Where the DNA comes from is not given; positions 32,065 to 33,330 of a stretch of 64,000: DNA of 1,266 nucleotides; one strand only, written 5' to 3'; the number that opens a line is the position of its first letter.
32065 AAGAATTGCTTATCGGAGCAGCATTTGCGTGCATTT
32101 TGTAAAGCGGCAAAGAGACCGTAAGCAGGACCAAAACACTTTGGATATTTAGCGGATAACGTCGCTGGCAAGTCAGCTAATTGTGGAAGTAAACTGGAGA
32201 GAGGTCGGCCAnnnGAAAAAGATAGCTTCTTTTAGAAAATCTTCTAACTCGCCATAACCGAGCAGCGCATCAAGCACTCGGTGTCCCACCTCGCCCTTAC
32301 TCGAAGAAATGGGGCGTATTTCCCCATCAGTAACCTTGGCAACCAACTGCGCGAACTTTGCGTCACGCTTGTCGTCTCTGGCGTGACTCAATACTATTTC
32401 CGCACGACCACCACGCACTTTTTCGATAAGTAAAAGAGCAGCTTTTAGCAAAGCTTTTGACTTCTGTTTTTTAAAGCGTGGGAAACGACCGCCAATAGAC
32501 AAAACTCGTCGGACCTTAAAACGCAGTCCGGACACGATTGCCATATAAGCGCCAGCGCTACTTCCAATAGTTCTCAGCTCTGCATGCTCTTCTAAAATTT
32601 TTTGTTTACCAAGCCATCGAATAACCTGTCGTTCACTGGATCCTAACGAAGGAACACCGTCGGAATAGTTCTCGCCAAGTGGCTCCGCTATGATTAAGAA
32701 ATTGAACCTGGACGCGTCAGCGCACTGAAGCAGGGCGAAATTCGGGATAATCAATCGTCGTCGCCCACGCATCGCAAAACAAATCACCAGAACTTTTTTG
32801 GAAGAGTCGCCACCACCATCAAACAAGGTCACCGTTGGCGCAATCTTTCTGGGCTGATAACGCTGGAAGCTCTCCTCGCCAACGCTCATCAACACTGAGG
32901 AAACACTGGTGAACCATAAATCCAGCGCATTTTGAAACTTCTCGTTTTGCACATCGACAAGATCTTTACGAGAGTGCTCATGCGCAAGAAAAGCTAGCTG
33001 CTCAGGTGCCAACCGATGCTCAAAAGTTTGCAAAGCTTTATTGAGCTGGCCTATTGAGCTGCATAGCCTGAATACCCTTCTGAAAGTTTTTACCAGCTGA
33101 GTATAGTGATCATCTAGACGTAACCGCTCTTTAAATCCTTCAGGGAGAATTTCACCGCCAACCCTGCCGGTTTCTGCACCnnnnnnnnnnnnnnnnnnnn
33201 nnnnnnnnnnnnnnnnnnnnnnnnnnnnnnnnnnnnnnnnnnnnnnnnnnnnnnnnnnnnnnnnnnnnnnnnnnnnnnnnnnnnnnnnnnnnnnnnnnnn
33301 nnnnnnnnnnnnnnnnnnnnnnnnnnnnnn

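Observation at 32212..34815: Stand-alone adenylation - carrier - alpha/beta-hydrolase tridomain protein in an LPS/phosphonate context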

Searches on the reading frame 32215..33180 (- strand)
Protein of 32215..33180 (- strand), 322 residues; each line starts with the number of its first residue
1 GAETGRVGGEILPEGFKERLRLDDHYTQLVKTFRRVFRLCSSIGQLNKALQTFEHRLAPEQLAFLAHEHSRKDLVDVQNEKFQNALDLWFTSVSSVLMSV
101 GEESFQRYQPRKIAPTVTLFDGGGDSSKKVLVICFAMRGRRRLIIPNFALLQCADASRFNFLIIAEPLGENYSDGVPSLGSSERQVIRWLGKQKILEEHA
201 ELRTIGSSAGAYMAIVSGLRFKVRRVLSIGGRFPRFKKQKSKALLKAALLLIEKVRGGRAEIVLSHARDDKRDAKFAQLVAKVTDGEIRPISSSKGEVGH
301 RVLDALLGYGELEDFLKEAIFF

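Call 9: search_solved_structures(query=window:32215-33180:-, max_evalue=10)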
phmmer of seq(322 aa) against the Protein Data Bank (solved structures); distinct sequences matched with E-value up to 10: 2.
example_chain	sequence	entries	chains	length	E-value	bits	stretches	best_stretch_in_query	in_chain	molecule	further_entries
3iab_B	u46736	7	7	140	0.28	13.7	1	205-280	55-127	Ribonucleases P/MRP protein subunit POP7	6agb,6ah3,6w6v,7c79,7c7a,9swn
2gyy_A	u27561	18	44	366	1.5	11.3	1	56-205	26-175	Aspartate beta-semialdehyde dehydrogenase | Aspartate-semialdehyde dehydrogenase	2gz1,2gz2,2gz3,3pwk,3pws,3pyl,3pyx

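Call 19: predict_structure(alignment_id=A2)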
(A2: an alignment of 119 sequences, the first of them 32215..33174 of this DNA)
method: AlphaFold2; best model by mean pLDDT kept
length: 320 residues; sequences in the alignment: 119
mean_pLDDT: 93.8   pTM: 0.91
mean pLDDT of the five models: 93.8, 93.2, 93.0, 92.9, 92.9
residues with pLDDT >= 90: 287; 70-90: 15; 50-70: 13; < 50: 5
segments of 3 or more residues with pLDDT < 50: 1-5
pLDDT, mean of each block of 10 residues (from residue 1): 50 69 93 97 97 96 95 95 97 90 95 98 98 97 97 98 97 98 98 98 98 98 98 86 96 96 97 97 98 93 95 96
secondary structure, 60 per line:
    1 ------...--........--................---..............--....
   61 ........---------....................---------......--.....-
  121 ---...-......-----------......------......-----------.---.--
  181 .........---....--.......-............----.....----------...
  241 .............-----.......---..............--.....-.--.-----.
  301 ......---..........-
elements in order: H12-19 H22-37 H41-54 H57-68 H78-97 E107-112 E115-119 E128-133 H145-150 E157-162 H181-189 H193-196 E199-205 H207-218 E223-227 H238-253 E259-265 H269-282 E285-289 H300-306 H310-319

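Call 21: fold_search(model_id=the predicted structure, library=pdb)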
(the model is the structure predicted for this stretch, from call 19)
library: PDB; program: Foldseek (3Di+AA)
matches with E <= 10: 1257; with E <= 0.001: 368
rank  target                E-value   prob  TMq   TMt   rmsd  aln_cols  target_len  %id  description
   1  3our_C                7.4e-08  1.00  0.41  0.35  11.0       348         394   10  Crystal structure of complex between EIIA and a novel pyruvate decarboxylase (released 2011-06-01)
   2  4i4c_A                5.9e-07  1.00  0.42  0.35  10.9       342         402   12  Crystal structure of the protein frsA complexed with unknown ligand (released 2013-10-09)
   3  4hxg_G                2.8e-06  1.00  0.39  0.23   6.8       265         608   12  Pyrococcus horikoshii acylaminoacyl peptidase (orthorhombic crystal form) (released 2013-05-08)
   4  6z69_B                3.6e-06  1.00  0.38  0.34  11.0       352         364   11  A novel metagenomic alpha/beta-fold esterase (released 2020-12-30)
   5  2jbw_C                3.8e-06  1.00  0.43  0.40  13.0       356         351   12  Crystal Structure of the 2,6-dihydroxy-pseudo-oxynicotine Hydrolase. (released 2007-01-04)
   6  6z68_A                4.0e-06  1.00  0.41  0.37  10.7       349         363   11  A novel metagenomic alpha/beta-fold esterase (released 2020-12-30)
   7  5l8s_A                4.8e-06  1.00  0.43  0.25   6.3       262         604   13  The crystal structure of a cold-adapted acylaminoacyl peptidase reveals a novel quaternary architecture based on the a (released 2016-11-16)
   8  4hxg_A                4.8e-06  1.00  0.42  0.25   6.4       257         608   12  Pyrococcus horikoshii acylaminoacyl peptidase (orthorhombic crystal form) (released 2013-05-08)
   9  9lf7_B                5.0e-06  1.00  0.39  0.40  12.8       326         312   14  A PAE-hydrolyse Poc14 (released 2025-02-19)
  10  4zrs_A                6.7e-06  1.00  0.43  0.46  10.7       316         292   13  Crystal structure of a cloned feruloyl esterase from a soil metagenomic library (released 2016-02-03)
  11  2jbw_D                7.1e-06  1.00  0.44  0.40  12.8       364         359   11  Crystal Structure of the 2,6-dihydroxy-pseudo-oxynicotine Hydrolase. (released 2007-01-04)
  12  4e15_A                7.5e-06  1.00  0.44  0.46  12.7       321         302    8  Crystal structure of kynurenine formamidase conjugated with an inhibitor (released 2012-06-27)
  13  7y4g_A                7.5e-06  1.00  0.40  0.21   6.5       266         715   12  sit-bound btDPP4 (released 2023-06-14)
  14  8skm_A                8.5e-06  1.00  0.37  0.45   7.4       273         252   15  Wild type chlorogenic acid esterase from Lactobacillus helveticus (released 2024-03-27)
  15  5l2p_A                8.5e-06  1.00  0.40  0.41  12.1       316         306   10  Structure of arylesterase (released 2017-08-09)
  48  6yuo_B                3.0e-05  1.00  0.41  0.52   6.5       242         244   12  Capsule O-acetyltransferase of Neisseria meningitidis serogroup A in complex with caged Gadolinium (released 2020-08-19)
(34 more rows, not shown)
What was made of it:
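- On Alpha/beta-hydrolase superfamily: There are 368 Foldseek hits at E<=1e-3, all alpha/beta hydrolases among those listed (calls 19, 21).
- Closest known: Alpha/beta-hydrolase-fold O-acyltransferases of surface glycans and lipids. Same: Both appear among the fold hits (call 21).
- The C-terminal fold matches alpha/beta hydrolases, including the glycan and lipid O-acyltransferases CsaC (6yuo) and Ag85C (call 21).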

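Call 33: find_homologous_proteins(query=A3, max_evalue=0.001)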
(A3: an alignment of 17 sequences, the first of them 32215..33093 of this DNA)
Query A3 (17 sequences) (293 aa, profile of the alignment): 8 proteins with E <= 0.001 among 8000 candidates.
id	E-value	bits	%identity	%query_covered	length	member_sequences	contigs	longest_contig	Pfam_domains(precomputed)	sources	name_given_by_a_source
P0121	1.1e-134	466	34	100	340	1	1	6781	-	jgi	-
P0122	7.4e-82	293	32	69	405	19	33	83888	PF00550.32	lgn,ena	-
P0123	2.5e-68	248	26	75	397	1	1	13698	PF00550.32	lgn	-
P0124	1.3e-15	75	22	38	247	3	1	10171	PF00550.32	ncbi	-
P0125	4.9e-12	63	23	98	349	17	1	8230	-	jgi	jgi:hypothetical protein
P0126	1.4e-11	62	23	98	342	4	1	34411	-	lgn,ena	-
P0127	1.6e-11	62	-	-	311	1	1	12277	-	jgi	jgi:hypothetical protein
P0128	5.8e-10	57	-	-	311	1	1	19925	-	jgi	jgi:hypothetical protein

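Call 34: find_encoding_contigs(protein=P0126, flank=8000, max_places=2)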
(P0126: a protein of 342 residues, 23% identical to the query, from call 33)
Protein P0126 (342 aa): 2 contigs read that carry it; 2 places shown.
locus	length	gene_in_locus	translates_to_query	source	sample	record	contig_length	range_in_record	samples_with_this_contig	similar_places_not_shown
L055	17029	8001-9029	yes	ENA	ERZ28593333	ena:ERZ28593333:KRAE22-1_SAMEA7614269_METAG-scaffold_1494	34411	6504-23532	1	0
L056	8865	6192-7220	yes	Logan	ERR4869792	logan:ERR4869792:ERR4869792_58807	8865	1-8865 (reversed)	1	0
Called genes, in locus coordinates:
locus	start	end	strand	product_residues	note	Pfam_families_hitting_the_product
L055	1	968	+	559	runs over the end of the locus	-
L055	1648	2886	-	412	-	-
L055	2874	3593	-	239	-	PF00685:Sulfotransfer_1 (weak)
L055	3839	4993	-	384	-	PF04724:Glyco_transf_17 (weak)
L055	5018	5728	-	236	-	PF04488:Gly_transf_sug (faint), PF05704:Caps_synth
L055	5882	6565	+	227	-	-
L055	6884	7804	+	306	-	PF13641:Glyco_tranf_2_3, PF00535:Glycos_transf_2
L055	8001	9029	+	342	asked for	-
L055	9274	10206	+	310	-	-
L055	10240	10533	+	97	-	-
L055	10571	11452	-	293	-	PF05853:BKACE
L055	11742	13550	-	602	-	PF00009:GTP_EFTU, PF01926:MMR_HSR1 (faint), PF22594:GTP-eEF1A_C, PF01583:APS_kinase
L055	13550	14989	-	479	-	PF01507:PAPS_reduct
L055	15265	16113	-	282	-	PF01925:TauE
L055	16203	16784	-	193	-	PF02082:Rrf2, PF13545:HTH_Crp_2 (weak)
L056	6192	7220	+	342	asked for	-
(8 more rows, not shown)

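Call 35: find_encoding_contigs(protein=P0128, flank=8000, max_places=2)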
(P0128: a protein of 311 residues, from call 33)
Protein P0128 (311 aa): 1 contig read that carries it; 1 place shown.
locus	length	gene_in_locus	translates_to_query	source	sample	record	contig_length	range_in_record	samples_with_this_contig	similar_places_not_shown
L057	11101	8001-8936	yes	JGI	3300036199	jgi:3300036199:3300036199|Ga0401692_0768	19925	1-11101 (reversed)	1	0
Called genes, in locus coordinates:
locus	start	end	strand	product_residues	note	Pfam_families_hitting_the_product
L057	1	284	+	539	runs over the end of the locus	PF03703:bPH_2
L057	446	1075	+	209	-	PF10727:Rossmann-like (weak), PF10728:DUF2520 (faint)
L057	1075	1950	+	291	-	PF02569:Pantoate_ligase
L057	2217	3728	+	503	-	PF01336:tRNA_anti-codon, PF00152:tRNA-synt_2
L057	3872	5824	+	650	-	PF01757:Acyl_transf_3, PF19040:SGNH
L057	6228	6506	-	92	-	PF00550:PP-binding (weak)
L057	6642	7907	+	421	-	PF00067:p450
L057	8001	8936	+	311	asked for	-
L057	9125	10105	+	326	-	PF00535:Glycos_transf_2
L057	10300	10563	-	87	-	-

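Call 47: search_protein_representatives(alignment_id=A5)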
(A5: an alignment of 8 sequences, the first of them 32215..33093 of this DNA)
Query: 8 sequences, 311 profile positions. Proteins with E-value up to 0.001 (for the whole library): 1756; up to 1e-10: 793; up to 1e-30: 280. The best 150 are listed.
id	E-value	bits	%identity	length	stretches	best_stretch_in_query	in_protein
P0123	1.7e-116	405.5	-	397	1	3-309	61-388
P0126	1.3e-110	386.1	-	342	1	3-310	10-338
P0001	3.5e-110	384.7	-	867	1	14-305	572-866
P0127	1.4e-106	372.8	-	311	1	13-304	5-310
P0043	5.7e-95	334.8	-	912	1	6-309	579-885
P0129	1.1e-91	323.9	-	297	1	40-308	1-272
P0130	8.7e-82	291.4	-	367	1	12-307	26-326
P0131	1.6e-77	277.4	-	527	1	12-307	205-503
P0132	6.5e-77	275.4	-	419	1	5-308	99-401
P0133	6.8e-76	272.1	-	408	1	13-307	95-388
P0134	1.9e-75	270.6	-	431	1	12-307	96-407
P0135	1.1e-74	268.2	-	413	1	12-307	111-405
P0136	3.5e-74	266.5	-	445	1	10-309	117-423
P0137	5.4e-73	262.6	-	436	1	8-308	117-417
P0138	1.8e-72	260.8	-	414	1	14-304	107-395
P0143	5.5e-66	239.6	-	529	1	12-309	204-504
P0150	6.0e-60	219.7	-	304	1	18-304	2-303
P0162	1.4e-56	208.7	-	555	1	12-305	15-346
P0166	9.8e-55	202.6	-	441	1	17-308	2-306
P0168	1.9e-54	201.6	-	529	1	17-308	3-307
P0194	9.2e-50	186.3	-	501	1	17-305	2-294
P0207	7.1e-48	180.1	-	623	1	19-305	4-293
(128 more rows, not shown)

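Call 48: search_protein_families(library=pfam, proteins=[P0131, P0143, P0132, P0136, P0162, P0168, P0207, P0194, P0166, P0150], max_evalue=0.01)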
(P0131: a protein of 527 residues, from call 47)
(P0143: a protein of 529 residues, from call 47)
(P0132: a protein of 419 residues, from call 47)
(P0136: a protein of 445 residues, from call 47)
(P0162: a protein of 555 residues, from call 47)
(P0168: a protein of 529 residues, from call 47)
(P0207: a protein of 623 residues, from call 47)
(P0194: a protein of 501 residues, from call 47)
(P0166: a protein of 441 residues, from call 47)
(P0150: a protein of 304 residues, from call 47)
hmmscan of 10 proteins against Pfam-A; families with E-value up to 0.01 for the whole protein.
P0131 (527 aa): 2 families
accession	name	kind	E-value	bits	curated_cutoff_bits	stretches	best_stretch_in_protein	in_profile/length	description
PF13193.12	AMP-binding_C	-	2.9e-07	31.7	24.5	1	14-87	2-76/76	AMP-binding enzyme C-terminal domain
PF00550.31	PP-binding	-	0.00039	21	20.8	1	132-178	20-66/67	Phosphopantetheine attachment site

P0143 (529 aa): 0 families

P0132 (419 aa): 1 family
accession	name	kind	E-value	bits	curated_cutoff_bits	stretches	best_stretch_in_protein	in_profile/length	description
PF00550.31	PP-binding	-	2.6e-06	28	20.8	1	36-83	20-67/67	Phosphopantetheine attachment site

P0136 (445 aa): 1 family
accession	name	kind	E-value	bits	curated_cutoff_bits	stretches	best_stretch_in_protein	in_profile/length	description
PF00550.31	PP-binding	-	1.2e-06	29.1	20.8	1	43-88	20-65/67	Phosphopantetheine attachment site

P0162 (555 aa): 1 family
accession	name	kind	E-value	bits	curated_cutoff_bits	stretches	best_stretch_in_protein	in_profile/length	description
PF13618.11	Gluconate_2-dh3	-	2.7e-06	28.2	23.4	1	430-534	5-120/135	Gluconate 2-dehydrogenase subunit 3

P0168 (529 aa): 1 family
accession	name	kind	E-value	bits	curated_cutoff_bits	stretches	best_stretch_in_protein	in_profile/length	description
PF17784.7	Sulfotransfer_4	-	1.1e-27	97.7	22.8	1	340-524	3-213/215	Sulfotransferase domain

P0207 (623 aa): 1 family
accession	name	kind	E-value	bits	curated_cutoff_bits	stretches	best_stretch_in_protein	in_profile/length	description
PF13704.12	Glyco_tranf_2_4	-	3.7e-19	69.5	27.5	1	333-425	1-89/98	Glycosyl transferase family 2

P0194 (501 aa): 1 family
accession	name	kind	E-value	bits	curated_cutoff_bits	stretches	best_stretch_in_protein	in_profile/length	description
PF17784.7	Sulfotransfer_4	-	3.3e-29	102.7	22.8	1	317-500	3-212/215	Sulfotransferase domain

P0166 (441 aa): 1 family
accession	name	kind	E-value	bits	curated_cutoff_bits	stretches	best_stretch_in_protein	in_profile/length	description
PF17784.7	Sulfotransfer_4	-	4e-10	40.3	22.8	1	347-441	1-102/215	Sulfotransferase domain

P0150 (304 aa): 1 family
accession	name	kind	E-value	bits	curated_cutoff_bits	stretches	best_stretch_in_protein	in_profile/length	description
PF00561.26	Abhydrolase_1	-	0.00035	20.7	25.8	1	121-219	8-102/245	alpha/beta hydrolase fold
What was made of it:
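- On Type I thioesterase domain (Pfam PF00975) or other named hydrolase family: One stand-alone relative reaches only 20.7 bits for Abhydrolase_1 (call 48).
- Some family representatives are fused to Sulfotransfer_4 or GT2 domains (calls 47, 48). Stand-alone and fused members of the hydrolase family associate with glycan-tailoring enzymes (calls 34, 35, 48).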

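Call 50: find_encoding_contigs(protein=P0125, flank=8000, max_places=2)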
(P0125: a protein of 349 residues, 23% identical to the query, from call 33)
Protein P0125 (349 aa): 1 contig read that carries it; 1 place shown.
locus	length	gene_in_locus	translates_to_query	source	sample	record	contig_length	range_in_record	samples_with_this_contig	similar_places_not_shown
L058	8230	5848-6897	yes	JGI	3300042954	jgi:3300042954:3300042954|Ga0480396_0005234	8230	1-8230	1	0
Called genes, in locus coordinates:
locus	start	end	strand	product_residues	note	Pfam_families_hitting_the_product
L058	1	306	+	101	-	?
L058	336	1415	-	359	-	-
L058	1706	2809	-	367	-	PF04724:Glyco_transf_17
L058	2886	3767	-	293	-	PF05704:Caps_synth, PF04488:Gly_transf_sug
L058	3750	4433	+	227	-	-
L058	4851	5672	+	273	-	PF00535:Glycos_transf_2, PF13641:Glyco_tranf_2_3 (weak)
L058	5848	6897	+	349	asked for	-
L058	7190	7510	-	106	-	-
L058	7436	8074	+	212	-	-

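Call 51: find_encoding_contigs(protein=P0127, flank=8000, max_places=2)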
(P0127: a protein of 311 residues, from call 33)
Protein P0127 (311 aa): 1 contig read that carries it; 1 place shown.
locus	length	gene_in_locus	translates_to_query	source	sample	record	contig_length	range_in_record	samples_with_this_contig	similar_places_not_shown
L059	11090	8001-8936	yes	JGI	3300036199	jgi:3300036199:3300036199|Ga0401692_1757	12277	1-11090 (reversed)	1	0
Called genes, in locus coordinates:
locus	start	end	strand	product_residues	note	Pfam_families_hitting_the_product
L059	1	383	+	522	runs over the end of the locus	?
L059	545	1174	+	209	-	PF10727:Rossmann-like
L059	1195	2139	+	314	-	PF02569:Pantoate_ligase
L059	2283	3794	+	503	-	PF01336:tRNA_anti-codon, PF00152:tRNA-synt_2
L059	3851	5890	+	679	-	PF01757:Acyl_transf_3, PF19040:SGNH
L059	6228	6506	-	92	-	PF00550:PP-binding (weak)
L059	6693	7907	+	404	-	PF00067:p450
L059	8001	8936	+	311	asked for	-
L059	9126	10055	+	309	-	PF00535:Glycos_transf_2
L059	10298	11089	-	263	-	?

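Call 76: search_solved_structures(query=A3, max_evalue=1)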
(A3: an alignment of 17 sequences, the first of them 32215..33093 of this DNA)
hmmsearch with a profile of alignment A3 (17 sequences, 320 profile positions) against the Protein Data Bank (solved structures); distinct sequences matched with E-value up to 1: 4.
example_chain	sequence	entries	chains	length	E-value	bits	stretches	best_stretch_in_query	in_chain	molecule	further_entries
6s6a_A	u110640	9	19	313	0.17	14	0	208-267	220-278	Ras-related GTP-binding protein A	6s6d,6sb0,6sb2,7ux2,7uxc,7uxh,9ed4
8qd7_A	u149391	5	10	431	0.41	12.7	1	157-207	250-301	Yellowish-green 1-like protein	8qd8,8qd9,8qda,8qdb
5jd6_A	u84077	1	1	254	0.51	12.4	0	152-194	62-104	MGS-MChE2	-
2fuk_A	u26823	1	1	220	0.77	11.8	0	160-203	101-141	XC6422 protein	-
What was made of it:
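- On Type I thioesterase domain (Pfam PF00975) or other named hydrolase family: There is no PDB sequence hit below E 0.1 with a single sequence or a profile (calls 9, 76).
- Tried and rejected: PDB sequence searches with the C-terminal domain, as a single sequence and as a profile, gave nothing meaningful (calls 9, 76).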
